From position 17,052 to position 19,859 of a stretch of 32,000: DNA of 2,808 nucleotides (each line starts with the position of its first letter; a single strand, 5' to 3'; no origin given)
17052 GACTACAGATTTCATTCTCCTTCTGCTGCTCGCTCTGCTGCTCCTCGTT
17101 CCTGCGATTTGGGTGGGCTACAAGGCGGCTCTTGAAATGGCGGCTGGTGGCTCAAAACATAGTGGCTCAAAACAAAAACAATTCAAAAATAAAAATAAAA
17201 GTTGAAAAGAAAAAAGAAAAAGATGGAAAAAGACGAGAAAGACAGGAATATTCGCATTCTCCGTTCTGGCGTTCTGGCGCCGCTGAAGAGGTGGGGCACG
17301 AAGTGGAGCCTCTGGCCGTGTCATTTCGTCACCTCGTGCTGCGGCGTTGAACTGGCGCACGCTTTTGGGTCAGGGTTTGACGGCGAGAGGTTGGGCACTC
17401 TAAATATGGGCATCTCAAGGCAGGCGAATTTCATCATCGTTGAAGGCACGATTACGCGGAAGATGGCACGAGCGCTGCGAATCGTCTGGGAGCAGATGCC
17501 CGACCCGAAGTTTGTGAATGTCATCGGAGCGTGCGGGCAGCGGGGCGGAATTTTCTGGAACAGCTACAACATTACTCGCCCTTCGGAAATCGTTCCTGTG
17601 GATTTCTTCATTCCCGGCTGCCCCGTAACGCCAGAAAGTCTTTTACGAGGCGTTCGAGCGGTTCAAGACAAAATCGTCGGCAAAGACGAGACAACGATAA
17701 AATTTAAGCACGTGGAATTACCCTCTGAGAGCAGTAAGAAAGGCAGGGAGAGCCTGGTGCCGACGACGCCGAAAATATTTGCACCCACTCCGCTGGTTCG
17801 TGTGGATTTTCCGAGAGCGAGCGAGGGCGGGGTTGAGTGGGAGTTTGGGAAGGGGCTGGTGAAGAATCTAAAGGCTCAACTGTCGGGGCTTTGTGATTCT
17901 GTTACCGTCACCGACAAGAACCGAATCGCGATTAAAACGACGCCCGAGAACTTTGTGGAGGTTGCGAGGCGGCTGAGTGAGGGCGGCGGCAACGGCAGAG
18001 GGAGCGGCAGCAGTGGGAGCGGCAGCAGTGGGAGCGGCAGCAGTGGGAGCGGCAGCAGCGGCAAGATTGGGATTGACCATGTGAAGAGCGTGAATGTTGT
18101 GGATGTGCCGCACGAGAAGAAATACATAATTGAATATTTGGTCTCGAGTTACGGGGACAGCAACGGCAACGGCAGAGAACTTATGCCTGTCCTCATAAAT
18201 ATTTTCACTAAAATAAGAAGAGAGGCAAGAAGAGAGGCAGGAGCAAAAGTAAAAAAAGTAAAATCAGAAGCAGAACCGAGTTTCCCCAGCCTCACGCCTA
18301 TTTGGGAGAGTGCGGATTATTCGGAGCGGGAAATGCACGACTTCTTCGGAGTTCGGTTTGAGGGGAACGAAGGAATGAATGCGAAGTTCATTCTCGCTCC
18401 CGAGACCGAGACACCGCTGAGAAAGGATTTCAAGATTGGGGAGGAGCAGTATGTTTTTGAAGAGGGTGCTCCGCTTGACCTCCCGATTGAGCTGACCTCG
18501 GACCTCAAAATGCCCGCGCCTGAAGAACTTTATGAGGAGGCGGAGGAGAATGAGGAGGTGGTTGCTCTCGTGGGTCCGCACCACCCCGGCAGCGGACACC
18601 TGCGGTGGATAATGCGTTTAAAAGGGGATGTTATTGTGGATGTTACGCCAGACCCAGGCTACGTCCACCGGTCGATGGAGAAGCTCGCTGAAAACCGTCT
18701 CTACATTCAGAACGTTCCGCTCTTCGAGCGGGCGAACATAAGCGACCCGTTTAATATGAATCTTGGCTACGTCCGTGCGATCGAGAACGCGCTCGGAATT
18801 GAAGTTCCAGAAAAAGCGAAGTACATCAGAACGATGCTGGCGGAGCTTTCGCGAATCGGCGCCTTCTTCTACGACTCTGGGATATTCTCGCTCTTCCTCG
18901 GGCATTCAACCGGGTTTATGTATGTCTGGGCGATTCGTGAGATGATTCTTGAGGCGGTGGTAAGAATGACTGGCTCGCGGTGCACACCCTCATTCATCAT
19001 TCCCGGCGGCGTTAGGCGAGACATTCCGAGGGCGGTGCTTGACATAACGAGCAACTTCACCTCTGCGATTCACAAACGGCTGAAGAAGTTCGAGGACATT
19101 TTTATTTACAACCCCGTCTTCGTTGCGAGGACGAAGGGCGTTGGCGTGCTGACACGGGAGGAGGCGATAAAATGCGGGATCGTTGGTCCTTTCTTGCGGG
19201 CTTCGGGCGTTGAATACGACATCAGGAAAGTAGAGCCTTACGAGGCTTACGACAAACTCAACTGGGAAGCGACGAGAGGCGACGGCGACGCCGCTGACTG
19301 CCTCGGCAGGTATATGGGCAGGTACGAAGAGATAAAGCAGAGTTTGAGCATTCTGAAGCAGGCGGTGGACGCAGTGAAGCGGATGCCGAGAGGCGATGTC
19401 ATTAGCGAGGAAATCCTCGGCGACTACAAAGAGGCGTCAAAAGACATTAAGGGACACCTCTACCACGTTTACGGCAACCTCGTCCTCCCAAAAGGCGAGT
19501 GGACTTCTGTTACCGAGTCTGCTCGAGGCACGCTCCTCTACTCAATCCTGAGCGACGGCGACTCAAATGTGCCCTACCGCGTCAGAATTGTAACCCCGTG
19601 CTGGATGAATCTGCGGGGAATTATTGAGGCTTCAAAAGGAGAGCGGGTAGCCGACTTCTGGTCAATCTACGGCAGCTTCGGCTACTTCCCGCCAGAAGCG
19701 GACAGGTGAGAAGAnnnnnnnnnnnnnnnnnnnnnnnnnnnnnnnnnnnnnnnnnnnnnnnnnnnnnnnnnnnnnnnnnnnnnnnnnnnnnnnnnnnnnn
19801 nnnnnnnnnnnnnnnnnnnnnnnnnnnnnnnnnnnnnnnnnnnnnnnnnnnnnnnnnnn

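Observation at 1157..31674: Window-wide burst of short perfect tandem duplications inserted in-frame into conserved housekeeping proteins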

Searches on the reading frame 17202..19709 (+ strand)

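Call 40: search_protein_families(library=pfam, proteins=[window:17202-19709:+], max_evalue=0.001)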
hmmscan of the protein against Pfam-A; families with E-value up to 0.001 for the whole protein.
window:17202-19709:+ (835 aa): 3 families
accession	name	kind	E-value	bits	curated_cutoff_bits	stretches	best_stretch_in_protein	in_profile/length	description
PF00346.24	Complex1_49kDa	-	2.8e-76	256.6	24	1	566-835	2-271/271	Respiratory-chain NADH dehydrogenase, 49 Kd subunit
PF01058.29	Oxidored_q6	-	1.1e-20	74.1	27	1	47-153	4-127/128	NADH ubiquinone oxidoreductase, 20 Kd subunit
PF00329.25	Complex1_30kDa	-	1.5e-17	64.8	22.5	1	289-415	21-123/124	Respiratory-chain NADH dehydrogenase, 30 Kd subunit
